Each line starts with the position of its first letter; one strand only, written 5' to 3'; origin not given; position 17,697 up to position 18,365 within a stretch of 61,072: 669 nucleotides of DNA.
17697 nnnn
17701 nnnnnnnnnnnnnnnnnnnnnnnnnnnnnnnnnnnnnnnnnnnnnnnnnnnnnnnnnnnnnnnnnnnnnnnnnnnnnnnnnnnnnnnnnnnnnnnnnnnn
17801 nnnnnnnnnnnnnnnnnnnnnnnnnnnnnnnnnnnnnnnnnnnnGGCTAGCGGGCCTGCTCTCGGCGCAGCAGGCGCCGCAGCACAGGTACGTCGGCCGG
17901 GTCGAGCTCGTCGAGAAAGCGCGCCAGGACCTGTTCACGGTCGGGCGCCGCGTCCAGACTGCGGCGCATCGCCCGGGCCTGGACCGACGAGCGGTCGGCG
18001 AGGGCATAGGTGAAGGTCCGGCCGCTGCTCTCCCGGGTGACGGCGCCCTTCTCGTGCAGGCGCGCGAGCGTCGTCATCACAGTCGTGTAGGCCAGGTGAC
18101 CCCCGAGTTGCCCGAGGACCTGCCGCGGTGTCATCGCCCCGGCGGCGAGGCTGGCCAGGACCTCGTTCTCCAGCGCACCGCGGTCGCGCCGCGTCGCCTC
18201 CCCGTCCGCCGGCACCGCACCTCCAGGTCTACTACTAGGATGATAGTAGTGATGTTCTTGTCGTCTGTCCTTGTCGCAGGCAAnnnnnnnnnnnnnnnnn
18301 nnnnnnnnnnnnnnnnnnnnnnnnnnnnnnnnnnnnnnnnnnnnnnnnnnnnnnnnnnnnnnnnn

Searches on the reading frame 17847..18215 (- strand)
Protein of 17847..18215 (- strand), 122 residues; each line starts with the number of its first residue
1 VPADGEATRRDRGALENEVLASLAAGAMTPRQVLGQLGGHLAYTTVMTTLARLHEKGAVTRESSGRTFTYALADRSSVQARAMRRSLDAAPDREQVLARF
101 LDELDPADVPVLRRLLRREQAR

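Call 6: search_protein_families(library=pfam, proteins=[window:17847-18215:-])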
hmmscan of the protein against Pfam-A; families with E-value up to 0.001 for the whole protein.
window:17847-18215:- (122 aa): 1 family
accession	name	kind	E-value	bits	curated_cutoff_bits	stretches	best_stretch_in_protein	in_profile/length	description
PF03965.22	Penicillinase_R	-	3.3e-18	66.5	22.6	1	13-117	2-114/115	Penicillinase repressor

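Call 11: find_homologous_proteins(query=window:17847-18215:-)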
Query window:17847-18215:- (122 aa): 1191 proteins with E <= 0.001 among 1470 candidates; the best 120 are listed.
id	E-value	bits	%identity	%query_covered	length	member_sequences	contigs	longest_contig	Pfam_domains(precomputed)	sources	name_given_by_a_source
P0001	1.6e-66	239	96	100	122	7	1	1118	PF03965.23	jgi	jgi:predicted transcriptional regulator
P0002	1.6e-52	194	84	94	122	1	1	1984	PF03965.23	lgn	-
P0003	7.8e-51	189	82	96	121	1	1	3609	PF03965.23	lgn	-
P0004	9.7e-51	188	81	89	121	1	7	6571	PF03965.23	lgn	-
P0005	1.1e-50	188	81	89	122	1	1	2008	PF03965.23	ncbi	-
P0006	1.5e-50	188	81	97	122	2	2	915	PF03965.23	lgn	-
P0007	5.8e-50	186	80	89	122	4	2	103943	PF03965.23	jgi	jgi:predicted transcriptional regulator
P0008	7.5e-50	186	80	95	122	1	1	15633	PF03965.23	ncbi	-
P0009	1.3e-49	185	81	97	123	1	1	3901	PF03965.23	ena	-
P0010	2.0e-49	184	83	93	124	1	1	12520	PF03965.23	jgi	jgi:predicted transcriptional regulator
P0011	2.5e-49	184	79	95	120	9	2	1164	PF01978.26,PF03965.23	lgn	-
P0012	3.8e-49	183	78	100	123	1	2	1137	PF03965.23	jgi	jgi:predicted transcriptional regulator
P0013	4.5e-49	183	84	89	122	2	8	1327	PF03965.23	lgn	-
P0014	4.7e-49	183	80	100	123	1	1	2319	PF03965.23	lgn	-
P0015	5.0e-49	183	81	96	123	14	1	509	PF03965.23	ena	-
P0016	5.7e-49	183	77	100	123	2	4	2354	PF03965.23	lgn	-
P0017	7.7e-49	182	78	95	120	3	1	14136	PF03965.23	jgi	jgi:predicted transcriptional regulator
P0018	1.6e-48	181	79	93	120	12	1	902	PF03965.23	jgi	jgi:predicted transcriptional regulator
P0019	3.6e-48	180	78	97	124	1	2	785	PF03965.23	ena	-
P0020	4.2e-48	180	81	92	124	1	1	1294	PF03965.23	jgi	-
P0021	4.8e-48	180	78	97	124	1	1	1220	PF03965.23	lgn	-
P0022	4.8e-48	180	81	89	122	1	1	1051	PF03965.23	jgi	jgi:predicted transcriptional regulator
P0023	5.5e-48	180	81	92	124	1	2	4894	PF03965.23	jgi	jgi:predicted transcriptional regulator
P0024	1.1e-47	179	81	89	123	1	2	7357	PF03965.23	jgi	jgi:predicted transcriptional regulator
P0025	2.9e-47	177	77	97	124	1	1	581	PF03965.23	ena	-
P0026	4.3e-47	177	78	97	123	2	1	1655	PF03965.23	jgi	jgi:predicted transcriptional regulator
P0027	6.8e-47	176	76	100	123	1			PF03965.23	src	-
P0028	1.7e-46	175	79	93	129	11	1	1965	PF03965.23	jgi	jgi:predicted transcriptional regulator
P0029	5.7e-46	173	76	96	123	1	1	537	PF03965.23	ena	-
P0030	2.3e-45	171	75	95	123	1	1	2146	PF03965.23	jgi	jgi:predicted transcriptional regulator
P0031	1.8e-42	162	75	93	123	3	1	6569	PF03965.23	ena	-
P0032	1.8e-41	159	84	78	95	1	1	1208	PF03965.23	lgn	-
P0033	3.2e-39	151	73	89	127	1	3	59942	PF03965.23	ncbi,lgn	ncbi:MAG: BlaI/MecI/CopY family transcriptional regulator [Nocardioidaceae bacterium]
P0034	1.2e-38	150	68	95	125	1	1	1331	PF03965.23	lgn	-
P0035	1.3e-37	146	68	97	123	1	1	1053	PF03965.23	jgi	jgi:predicted transcriptional regulator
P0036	3.4e-37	145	66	95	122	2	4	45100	PF03965.23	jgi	jgi:predicted transcriptional regulator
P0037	1.3e-36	143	68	90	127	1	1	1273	PF03965.23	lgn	-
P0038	2.2e-36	142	66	95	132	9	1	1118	PF03965.23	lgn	-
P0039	1.4e-35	140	67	92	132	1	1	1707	PF03965.23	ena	-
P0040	2.1e-35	139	71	74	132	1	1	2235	PF03965.23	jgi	jgi:predicted transcriptional regulator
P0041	2.5e-35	139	62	99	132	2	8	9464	PF03965.23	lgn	-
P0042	4.2e-35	138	65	96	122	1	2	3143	PF03965.23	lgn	-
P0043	6.9e-35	137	64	89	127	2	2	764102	PF03965.23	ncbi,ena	-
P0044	6.9e-35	137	66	93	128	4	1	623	PF03965.23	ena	-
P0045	8.3e-35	137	67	92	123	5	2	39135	PF03965.23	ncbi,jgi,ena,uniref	ncbi:BlaI/MecI/CopY family transcriptional regulator [Pengzhenrongella sp.]|jgi:predicted transcript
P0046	8.7e-35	137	62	99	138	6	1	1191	PF03965.23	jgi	jgi:predicted transcriptional regulator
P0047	9.2e-35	137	72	73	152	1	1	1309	PF03965.23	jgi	jgi:predicted transcriptional regulator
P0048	1.1e-34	137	69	89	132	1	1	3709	PF03965.23,PF07848.19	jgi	jgi:predicted transcriptional regulator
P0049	1.2e-34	137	68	91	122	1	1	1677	PF03965.23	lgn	-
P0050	2.1e-34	136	68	86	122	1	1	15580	PF03965.23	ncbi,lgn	-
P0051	2.1e-34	136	68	90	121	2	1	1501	PF03965.23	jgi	jgi:predicted transcriptional regulator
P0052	2.3e-34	136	64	96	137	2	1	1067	PF03965.23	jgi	jgi:predicted transcriptional regulator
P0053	2.7e-34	136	65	96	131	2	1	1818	PF03965.23,PF12802.14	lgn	-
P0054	3.3e-34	135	65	91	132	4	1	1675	PF03965.23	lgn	-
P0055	3.8e-34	135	61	90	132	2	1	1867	PF03965.23,PF07848.19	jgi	jgi:predicted transcriptional regulator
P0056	4.4e-34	135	67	90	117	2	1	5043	PF03965.23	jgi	jgi:predicted transcriptional regulator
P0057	5.2e-34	135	65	89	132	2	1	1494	PF03965.23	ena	-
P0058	9.2e-34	134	62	95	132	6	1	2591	PF03965.23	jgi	-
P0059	9.5e-34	134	66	89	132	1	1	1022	PF03965.23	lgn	-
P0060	9.7e-34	134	67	89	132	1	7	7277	PF03965.23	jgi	jgi:predicted transcriptional regulator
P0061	9.8e-34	134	69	70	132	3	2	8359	PF03965.23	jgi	jgi:predicted transcriptional regulator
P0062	1.0e-33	134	62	95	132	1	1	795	PF03965.23,PF07848.19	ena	-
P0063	1.1e-33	134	66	93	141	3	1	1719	PF03965.23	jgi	jgi:predicted transcriptional regulator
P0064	1.1e-33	134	64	90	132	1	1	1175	PF03965.23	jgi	jgi:predicted transcriptional regulator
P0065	1.2e-33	133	64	95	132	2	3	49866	PF03965.23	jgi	jgi:predicted transcriptional regulator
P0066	1.4e-33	133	69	72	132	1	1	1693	PF03965.23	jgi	jgi:predicted transcriptional regulator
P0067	1.5e-33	133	64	95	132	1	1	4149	PF03965.23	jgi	jgi:predicted transcriptional regulator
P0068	1.6e-33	133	66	95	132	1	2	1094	PF03965.23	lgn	-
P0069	1.7e-33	133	70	73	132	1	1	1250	PF03965.23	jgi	jgi:predicted transcriptional regulator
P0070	1.8e-33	133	65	89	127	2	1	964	PF03965.23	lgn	-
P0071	1.9e-33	133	66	89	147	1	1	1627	PF03965.23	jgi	jgi:predicted transcriptional regulator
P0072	1.9e-33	133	67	89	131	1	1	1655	PF03965.23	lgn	-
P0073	2.2e-33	133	65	91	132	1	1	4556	PF03965.23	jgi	jgi:predicted transcriptional regulator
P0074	2.3e-33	133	66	91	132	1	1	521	PF03965.23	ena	-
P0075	2.3e-33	133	70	73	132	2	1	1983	PF03965.23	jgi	jgi:predicted transcriptional regulator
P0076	2.4e-33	133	66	91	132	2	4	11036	PF03965.23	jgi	jgi:predicted transcriptional regulator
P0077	2.5e-33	132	61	95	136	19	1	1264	PF03965.23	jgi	jgi:predicted transcriptional regulator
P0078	3.0e-33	132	66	89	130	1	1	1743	PF03965.23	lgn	-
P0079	3.3e-33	132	66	89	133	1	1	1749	PF03965.23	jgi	jgi:predicted transcriptional regulator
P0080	3.3e-33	132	63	93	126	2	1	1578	PF03965.23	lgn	-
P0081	4.6e-33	132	67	89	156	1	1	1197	PF03965.23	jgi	jgi:predicted transcriptional regulator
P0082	4.8e-33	132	64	95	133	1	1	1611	PF03965.23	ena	-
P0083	5.5e-33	131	66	89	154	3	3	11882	PF03965.23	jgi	jgi:predicted transcriptional regulator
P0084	6.5e-33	131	65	88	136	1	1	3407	PF03965.23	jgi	jgi:predicted transcriptional regulator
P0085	7.5e-33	131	67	84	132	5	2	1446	PF03965.23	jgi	jgi:predicted transcriptional regulator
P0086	8.8e-33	131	64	95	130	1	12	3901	PF03965.23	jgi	jgi:predicted transcriptional regulator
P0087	8.8e-33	131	64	95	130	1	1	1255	PF03965.23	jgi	jgi:predicted transcriptional regulator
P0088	1.0e-32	131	61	100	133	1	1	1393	PF03965.23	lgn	-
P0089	1.2e-32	130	62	95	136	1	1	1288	PF03965.23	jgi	jgi:predicted transcriptional regulator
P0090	1.3e-32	130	69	73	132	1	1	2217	PF03965.23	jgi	jgi:predicted transcriptional regulator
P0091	1.4e-32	130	63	93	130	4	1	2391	PF03965.23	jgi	jgi:predicted transcriptional regulator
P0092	1.4e-32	130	65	89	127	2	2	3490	PF03965.23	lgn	-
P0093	1.5e-32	130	66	73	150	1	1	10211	PF03965.23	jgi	jgi:predicted transcriptional regulator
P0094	1.5e-32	130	67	73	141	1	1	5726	PF03965.23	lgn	-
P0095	1.5e-32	130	63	95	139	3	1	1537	PF03965.23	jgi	jgi:predicted transcriptional regulator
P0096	1.6e-32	130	69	73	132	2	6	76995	PF03965.23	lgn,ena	-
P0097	2.5e-32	129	65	91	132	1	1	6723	PF03965.23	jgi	jgi:predicted transcriptional regulator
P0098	2.9e-32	129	65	90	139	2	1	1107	PF03965.23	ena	-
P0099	3.2e-32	129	63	92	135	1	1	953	PF03965.23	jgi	jgi:predicted transcriptional regulator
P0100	3.3e-32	129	64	93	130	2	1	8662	PF03965.23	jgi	jgi:predicted transcriptional regulator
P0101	3.7e-32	129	63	93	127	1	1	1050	PF03965.23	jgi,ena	-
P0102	4.0e-32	129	61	95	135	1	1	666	PF03965.23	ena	-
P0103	4.1e-32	129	63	89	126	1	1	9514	PF03965.23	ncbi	ncbi:MAG: BlaI/MecI/CopY family transcriptional regulator [Nocardioidaceae bacterium]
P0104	4.2e-32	129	65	89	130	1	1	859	PF03965.23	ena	-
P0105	4.4e-32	128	65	90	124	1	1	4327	PF03965.23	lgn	-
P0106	5.4e-32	128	62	89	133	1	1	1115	PF03965.23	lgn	-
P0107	6.0e-32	128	62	94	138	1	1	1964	PF03965.23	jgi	jgi:predicted transcriptional regulator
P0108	6.3e-32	128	65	89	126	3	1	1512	PF03965.23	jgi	jgi:predicted transcriptional regulator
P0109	6.4e-32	128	64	93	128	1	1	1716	PF03965.23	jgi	jgi:predicted transcriptional regulator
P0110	7.1e-32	128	62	89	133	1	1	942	PF03965.23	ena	-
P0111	7.5e-32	128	66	73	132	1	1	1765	PF03965.23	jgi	jgi:predicted transcriptional regulator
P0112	8.4e-32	128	64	89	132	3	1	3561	PF03965.23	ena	-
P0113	9.4e-32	127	64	85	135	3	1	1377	PF03965.23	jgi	jgi:predicted transcriptional regulator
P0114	1.1e-31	127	64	90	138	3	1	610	PF03965.23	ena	-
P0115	1.2e-31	127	61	89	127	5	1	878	PF03965.23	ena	-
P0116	1.3e-31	127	64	93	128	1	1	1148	PF03965.23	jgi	jgi:predicted transcriptional regulator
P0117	1.3e-31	127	65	89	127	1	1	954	PF03965.23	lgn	-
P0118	1.3e-31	127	63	92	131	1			PF03965.23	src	-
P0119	1.3e-31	127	65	89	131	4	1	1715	PF03965.23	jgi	jgi:predicted transcriptional regulator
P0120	1.4e-31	127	63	93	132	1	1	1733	PF03965.23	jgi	jgi:predicted transcriptional regulator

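Call 12: find_encoding_contigs(protein=P0007, flank=10000, max_places=3)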
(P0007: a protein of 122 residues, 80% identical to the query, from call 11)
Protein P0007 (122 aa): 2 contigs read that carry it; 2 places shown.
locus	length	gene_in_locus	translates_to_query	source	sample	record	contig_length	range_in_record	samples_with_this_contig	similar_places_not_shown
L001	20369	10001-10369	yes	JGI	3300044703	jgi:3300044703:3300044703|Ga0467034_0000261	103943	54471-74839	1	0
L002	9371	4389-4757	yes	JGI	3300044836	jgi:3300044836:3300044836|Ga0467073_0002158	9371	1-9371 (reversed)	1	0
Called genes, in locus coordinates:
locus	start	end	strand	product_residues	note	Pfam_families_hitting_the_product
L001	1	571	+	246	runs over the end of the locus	PF04542:Sigma70_r2, PF08281:Sigma70_r4_2, PF04545:Sigma70_r4 (weak)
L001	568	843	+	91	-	PF13490:zf-HC2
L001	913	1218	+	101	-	PF13490:zf-HC2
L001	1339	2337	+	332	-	PF24298:DUF7482 (weak)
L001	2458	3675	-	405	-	PF00291:PALP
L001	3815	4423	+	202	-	PF09347:DUF1989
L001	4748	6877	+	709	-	PF00176:SNF2-rel_dom, PF00270:DEAD (weak), PF04851:ResIII (faint), PF00271:Helicase_C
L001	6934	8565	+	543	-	PF00171:Aldedh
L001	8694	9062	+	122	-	-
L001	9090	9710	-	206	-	PF09335:VTT_dom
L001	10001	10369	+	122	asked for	PF03965:Penicillinase_R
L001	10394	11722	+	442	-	PF07690:MFS_1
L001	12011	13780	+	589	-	PF26550:Tricorn_2nd, PF00930:DPPIV_N (faint), PF07676:PD40 (faint), PF26549:Tricorn_N, PF25174:Beta-prop_THOC3 (faint), PF26549:Tricorn_N, PF26550:Tricorn_2nd (weak), PF26549:Tricorn_N (weak)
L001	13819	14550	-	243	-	PF13489:Methyltransf_23 (weak), PF08241:Methyltransf_11, PF08242:Methyltransf_12 (faint), PF13649:Methyltransf_25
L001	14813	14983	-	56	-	-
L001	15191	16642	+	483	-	PF08309:LVIVD (faint)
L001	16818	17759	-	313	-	PF14378:PAP2_3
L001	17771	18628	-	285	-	PF02585:PIG-L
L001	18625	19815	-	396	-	PF13439:Glyco_transf_4, PF13579:Glyco_trans_4_4, PF20706:GT4-conflict, PF00534:Glycos_transf_1, PF13692:Glyco_trans_1_4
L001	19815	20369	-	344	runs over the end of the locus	PF03706:LPG_synthase_TM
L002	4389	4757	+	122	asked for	PF03965:Penicillinase_R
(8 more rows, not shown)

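Call 13: find_encoding_contigs(protein=P0033, flank=10000, max_places=3)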
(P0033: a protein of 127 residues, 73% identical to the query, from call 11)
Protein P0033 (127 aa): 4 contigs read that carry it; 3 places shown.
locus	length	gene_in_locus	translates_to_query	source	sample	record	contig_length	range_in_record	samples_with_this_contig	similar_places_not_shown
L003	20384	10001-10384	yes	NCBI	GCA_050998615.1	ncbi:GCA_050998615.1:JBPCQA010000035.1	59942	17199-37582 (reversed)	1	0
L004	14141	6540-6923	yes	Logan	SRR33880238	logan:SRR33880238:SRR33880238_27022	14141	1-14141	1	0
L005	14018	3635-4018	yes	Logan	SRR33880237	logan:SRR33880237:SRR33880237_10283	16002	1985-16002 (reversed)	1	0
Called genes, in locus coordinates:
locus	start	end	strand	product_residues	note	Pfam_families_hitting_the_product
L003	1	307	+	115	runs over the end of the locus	-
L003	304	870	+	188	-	PF01636:APH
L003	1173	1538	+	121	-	PF07690:MFS_1 (weak)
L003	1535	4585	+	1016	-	PF01565:FAD_binding_4, PF02913:FAD-oxidase_C, PF13183:Fer4_8, PF13534:Fer4_17 (weak), PF02754:CCG (faint)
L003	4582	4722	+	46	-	-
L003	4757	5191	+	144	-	PF03479:PCC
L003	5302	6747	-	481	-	PF00324:AA_permease, PF13520:AA_permease_2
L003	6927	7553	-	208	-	-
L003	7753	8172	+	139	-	PF06150:ChaB, PF07498:Rho_N (faint)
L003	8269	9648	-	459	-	PF13360:PQQ_2, PF13570:Beta-prop_ACSF4 (faint)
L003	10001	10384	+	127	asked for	PF03965:Penicillinase_R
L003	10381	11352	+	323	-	PF01435:Peptidase_M48 (faint)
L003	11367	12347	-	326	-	PF02585:PIG-L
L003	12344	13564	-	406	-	PF13439:Glyco_transf_4, PF13579:Glyco_trans_4_4, PF00534:Glycos_transf_1, PF13692:Glyco_trans_1_4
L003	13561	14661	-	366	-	PF03706:LPG_synthase_TM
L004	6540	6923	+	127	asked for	PF03965:Penicillinase_R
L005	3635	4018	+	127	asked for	PF03965:Penicillinase_R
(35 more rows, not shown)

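Call 14: find_encoding_contigs(protein=P0043, flank=10000, max_places=3)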
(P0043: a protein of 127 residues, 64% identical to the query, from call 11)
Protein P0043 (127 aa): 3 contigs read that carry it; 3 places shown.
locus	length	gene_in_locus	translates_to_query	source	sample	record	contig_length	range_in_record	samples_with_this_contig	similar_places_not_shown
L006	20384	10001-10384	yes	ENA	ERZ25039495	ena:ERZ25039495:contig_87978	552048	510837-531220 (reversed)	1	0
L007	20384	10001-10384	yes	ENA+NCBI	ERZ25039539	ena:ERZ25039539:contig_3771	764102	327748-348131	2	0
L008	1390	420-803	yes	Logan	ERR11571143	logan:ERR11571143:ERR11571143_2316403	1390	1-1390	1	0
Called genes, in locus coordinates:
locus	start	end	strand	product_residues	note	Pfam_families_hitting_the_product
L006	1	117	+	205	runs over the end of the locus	PF02870:Methyltransf_1N, PF01035:DNA_binding_1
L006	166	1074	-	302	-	PF01073:3Beta_HSD (weak), PF01370:Epimerase, PF13460:NAD_binding_10, PF16363:GDP_Man_Dehyd (weak)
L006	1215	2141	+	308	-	PF04542:Sigma70_r2, PF22233:PhyR_sigma-like (faint), PF04545:Sigma70_r4 (weak), PF08281:Sigma70_r4_2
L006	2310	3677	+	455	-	PF03051:Peptidase_C1_2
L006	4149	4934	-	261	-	PF13462:Thioredoxin_4, PF01323:DSBA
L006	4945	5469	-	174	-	PF07291:MauE, PF07681:DoxX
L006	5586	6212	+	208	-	PF00929:RNase_T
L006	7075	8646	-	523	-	-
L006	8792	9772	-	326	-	PF02678:Pirin, PF05726:Pirin_C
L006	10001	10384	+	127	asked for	PF03965:Penicillinase_R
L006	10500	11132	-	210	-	PF02585:PIG-L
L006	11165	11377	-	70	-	PF02585:PIG-L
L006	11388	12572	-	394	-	PF13439:Glyco_transf_4, PF13579:Glyco_trans_4_4, PF20706:GT4-conflict, PF00534:Glycos_transf_1, PF13692:Glyco_trans_1_4, PF13524:Glyco_trans_1_2 (weak)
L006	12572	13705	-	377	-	PF03706:LPG_synthase_TM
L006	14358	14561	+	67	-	-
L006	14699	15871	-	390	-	PF00999:Na_H_Exchanger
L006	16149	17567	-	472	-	PF01565:FAD_binding_4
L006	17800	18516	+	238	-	-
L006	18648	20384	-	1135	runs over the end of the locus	PF00486:Trans_reg_C, PF03704:BTAD, PF13191:AAA_16, PF13401:AAA_22 (weak)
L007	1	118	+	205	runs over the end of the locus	PF02870:Methyltransf_1N, PF01035:DNA_binding_1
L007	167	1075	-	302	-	PF01073:3Beta_HSD (weak), PF01370:Epimerase, PF13460:NAD_binding_10, PF16363:GDP_Man_Dehyd (weak)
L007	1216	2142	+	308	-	PF04542:Sigma70_r2, PF22233:PhyR_sigma-like (faint), PF04545:Sigma70_r4 (weak), PF08281:Sigma70_r4_2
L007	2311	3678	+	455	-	PF03051:Peptidase_C1_2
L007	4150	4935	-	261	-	PF13462:Thioredoxin_4, PF01323:DSBA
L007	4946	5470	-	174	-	PF07291:MauE, PF07681:DoxX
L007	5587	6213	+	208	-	PF00929:RNase_T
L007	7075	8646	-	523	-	-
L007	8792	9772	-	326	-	PF02678:Pirin, PF05726:Pirin_C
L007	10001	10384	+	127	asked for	PF03965:Penicillinase_R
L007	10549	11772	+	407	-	PF13006:Nterm_IS4, PF01609:DDE_Tnp_1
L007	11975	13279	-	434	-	PF04389:Peptidase_M28 (weak), PF01546:Peptidase_M20, PF07687:M20_dimer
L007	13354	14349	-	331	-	PF07885:Ion_trans_2, PF02254:TrkA_N, PF02080:TrkA_C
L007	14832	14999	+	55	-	-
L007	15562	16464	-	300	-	PF06224:AlkZ-like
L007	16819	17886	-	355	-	-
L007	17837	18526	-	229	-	-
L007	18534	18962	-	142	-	-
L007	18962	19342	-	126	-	-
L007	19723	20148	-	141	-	PF01850:PIN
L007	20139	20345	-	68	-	-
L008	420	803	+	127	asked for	PF03965:Penicillinase_R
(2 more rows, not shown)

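Call 25: find_encoding_contigs(protein=P0008, flank=10000, max_places=2)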
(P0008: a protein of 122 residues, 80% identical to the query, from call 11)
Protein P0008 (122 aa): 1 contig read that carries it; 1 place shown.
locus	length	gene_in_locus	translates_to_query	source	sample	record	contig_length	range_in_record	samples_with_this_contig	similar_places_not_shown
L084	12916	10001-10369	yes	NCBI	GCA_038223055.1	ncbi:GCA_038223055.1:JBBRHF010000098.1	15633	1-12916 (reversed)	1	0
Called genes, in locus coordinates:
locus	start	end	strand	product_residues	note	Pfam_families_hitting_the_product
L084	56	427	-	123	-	-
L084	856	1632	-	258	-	PF18761:Heliorhodopsin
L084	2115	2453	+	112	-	PF14344:DUF4397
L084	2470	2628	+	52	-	-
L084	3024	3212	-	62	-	-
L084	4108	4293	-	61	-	-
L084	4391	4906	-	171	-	PF01575:MaoC_dehydratas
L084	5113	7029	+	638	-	PF02771:Acyl-CoA_dh_N, PF02770:Acyl-CoA_dh_M, PF00441:Acyl-CoA_dh_1, PF21343:ACAD9-ACADV_C (faint)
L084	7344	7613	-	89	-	-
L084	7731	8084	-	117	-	PF01258:zf-dskA_traR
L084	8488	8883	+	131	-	PF14333:DUF4389 (weak)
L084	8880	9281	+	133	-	-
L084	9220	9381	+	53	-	-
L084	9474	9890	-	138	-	-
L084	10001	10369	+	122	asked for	PF03965:Penicillinase_R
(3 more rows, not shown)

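Call 26: find_encoding_contigs(protein=P0045, flank=10000, max_places=2)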
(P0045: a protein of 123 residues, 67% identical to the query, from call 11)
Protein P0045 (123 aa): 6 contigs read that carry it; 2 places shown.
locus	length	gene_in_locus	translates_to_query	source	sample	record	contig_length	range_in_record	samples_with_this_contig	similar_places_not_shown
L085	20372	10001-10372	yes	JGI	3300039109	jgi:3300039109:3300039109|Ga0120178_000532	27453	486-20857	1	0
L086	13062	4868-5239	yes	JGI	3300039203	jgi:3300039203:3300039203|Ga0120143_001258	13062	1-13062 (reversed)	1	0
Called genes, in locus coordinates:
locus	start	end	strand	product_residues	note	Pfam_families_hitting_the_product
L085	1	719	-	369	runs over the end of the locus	PF00356:LacI, PF00532:Peripla_BP_1, PF13407:Peripla_BP_4, PF13377:Peripla_BP_3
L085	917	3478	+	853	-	PF00005:ABC_tran, PF13304:AAA_21 (faint), PF00005:ABC_tran, PF02653:BPD_transp_2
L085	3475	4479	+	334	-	PF02653:BPD_transp_2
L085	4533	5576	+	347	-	PF00532:Peripla_BP_1 (weak), PF13407:Peripla_BP_4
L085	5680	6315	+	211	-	PF00485:PRK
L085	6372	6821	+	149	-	PF00359:PTS_EIIA_2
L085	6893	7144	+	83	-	PF02302:PTS_IIB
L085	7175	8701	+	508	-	PF03611:EIIC-GAT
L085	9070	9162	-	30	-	-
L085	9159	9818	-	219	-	PF14378:PAP2_3 (weak), PF01569:PAP2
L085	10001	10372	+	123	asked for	PF03965:Penicillinase_R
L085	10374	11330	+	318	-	PF01435:Peptidase_M48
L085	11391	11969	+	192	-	PF20229:ChrB_N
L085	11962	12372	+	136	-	PF06803:DUF1232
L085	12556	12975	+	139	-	PF00239:Resolvase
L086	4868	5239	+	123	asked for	PF03965:Penicillinase_R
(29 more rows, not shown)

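Call 27: find_encoding_contigs(protein=P0096, flank=10000, max_places=2)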
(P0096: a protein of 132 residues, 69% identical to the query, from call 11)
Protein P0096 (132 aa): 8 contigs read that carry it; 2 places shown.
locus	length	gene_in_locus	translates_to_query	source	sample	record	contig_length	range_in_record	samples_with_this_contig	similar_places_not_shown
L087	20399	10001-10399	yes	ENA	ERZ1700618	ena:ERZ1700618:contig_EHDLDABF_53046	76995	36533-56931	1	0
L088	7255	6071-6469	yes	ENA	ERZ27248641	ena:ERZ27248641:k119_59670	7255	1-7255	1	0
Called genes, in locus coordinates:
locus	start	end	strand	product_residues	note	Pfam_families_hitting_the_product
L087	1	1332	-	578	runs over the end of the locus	PF00378:ECH_1, PF16113:ECH_2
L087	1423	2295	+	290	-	PF07848:PaaX, PF20803:PaaX_M, PF08223:PaaX_C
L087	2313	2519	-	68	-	PF07311:Dodecin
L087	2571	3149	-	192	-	PF00440:TetR_N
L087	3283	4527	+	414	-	PF07690:MFS_1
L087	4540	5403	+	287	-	PF00296:Bac_luciferase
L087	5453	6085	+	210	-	PF02826:2-Hacid_dh_C (weak), PF03446:NAD_binding_2 (faint), PF03807:F420_oxidored, PF10727:Rossmann-like (weak)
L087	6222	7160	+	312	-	PF01073:3Beta_HSD, PF01370:Epimerase, PF02719:Polysacc_synt_2 (faint), PF04321:RmlD_sub_bind (weak), PF07993:NAD_binding_4 (faint), PF16363:GDP_Man_Dehyd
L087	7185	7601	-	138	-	PF21619:DUF6855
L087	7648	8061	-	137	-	PF10604:Polyketide_cyc2, PF08327:AHSA1 (weak)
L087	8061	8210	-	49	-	-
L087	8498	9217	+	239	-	PF01638:HxlR, PF14864:Alkyl_sulf_C (weak), PF02036:SCP2 (weak)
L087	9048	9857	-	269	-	PF09335:VTT_dom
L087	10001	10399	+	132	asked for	PF03965:Penicillinase_R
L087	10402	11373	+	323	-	PF01435:Peptidase_M48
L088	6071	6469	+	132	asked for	PF03965:Penicillinase_R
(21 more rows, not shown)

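Call 37: search_protein_families(library=ncbifam, proteins=[window:17847-18215:-], max_evalue=0.001)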
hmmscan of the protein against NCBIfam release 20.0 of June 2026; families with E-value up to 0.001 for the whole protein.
window:17847-18215:- (122 aa): 1 family
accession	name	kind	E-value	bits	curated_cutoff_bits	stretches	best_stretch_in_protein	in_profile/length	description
TIGR02698.1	CopY_TcrY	equivalog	0.00017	21.8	121.95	1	42-72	35-65/130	CopY/TcrY family copper transport repressor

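Call 41: search_solved_structures(query=window:17847-18215:-, max_evalue=0.01, show_alignments=3)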
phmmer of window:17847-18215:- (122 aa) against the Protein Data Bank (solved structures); distinct sequences matched with E-value up to 0.01: 1.
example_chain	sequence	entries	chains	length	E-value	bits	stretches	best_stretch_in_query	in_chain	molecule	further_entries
2g9w_A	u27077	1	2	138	0.0015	22.2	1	27-118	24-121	conserved hypothetical protein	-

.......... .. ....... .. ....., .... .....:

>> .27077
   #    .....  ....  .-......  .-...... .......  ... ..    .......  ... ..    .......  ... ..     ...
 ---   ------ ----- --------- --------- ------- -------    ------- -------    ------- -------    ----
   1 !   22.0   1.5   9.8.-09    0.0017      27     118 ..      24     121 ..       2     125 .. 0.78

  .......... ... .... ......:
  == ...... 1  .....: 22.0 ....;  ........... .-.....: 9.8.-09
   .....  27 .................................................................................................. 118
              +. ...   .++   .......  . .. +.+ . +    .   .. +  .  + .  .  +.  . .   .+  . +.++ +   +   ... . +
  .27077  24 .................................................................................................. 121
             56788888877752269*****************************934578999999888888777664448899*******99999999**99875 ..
